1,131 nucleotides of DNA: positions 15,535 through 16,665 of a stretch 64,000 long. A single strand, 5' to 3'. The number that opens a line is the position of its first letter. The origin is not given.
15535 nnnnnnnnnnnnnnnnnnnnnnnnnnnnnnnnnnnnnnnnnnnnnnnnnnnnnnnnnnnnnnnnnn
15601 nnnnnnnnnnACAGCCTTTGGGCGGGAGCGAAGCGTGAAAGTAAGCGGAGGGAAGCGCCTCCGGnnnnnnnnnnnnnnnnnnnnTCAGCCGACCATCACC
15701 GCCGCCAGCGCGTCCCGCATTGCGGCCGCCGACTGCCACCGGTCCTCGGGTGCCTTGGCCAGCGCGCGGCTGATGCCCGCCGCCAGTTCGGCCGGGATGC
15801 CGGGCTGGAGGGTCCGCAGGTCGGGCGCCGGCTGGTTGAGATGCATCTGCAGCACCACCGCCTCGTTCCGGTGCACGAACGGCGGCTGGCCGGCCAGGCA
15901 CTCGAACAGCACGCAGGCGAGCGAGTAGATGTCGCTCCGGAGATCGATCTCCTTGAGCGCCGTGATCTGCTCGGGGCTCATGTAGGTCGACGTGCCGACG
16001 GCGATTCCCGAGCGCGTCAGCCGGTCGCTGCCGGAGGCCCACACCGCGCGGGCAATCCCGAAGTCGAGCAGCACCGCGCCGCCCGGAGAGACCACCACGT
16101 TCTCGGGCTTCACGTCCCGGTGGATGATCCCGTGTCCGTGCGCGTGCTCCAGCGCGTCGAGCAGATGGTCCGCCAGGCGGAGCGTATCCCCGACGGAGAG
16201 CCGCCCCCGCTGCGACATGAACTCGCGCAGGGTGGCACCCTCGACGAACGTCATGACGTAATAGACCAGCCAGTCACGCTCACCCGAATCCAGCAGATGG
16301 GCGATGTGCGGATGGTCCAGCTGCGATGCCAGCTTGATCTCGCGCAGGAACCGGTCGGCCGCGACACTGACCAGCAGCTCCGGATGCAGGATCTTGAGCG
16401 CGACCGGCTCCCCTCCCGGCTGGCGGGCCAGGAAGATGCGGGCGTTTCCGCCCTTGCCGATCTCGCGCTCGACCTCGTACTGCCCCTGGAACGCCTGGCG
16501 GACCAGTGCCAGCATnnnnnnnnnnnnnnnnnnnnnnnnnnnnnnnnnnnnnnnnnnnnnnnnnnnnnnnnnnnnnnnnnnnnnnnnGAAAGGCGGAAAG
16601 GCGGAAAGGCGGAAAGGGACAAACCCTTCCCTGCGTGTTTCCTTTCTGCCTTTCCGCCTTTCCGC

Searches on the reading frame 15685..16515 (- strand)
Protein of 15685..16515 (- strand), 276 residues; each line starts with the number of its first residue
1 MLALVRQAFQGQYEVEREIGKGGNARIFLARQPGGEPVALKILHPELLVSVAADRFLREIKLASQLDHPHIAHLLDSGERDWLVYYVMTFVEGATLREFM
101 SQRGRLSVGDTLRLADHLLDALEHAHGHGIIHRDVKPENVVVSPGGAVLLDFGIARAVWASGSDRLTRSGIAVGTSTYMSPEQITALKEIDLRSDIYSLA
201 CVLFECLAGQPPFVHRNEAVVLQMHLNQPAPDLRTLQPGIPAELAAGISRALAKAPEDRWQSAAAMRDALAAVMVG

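Call 53: search_protein_families(library=pfam, proteins=[window:15685-16515:-])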
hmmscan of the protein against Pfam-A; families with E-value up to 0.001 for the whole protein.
window:15685-16515:- (276 aa): 4 families
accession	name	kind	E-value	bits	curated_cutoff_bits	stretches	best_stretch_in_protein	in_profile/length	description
PF00069.31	Pkinase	-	3.3e-44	151.7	31.7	1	13-266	1-258/263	Protein kinase domain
PF07714.23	PK_Tyr_Ser-Thr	-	2.2e-26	93.1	23.1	1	15-261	3-250/258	Protein tyrosine and serine/threonine kinase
PF01636.29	APH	-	2.2e-08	34.6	23.2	2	17-126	3-108/239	Phosphotransferase enzyme family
PF03109.22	ABC1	-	1.5e-05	24.7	22.9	0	87-165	146-224/244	ABC1 atypical kinase-like domain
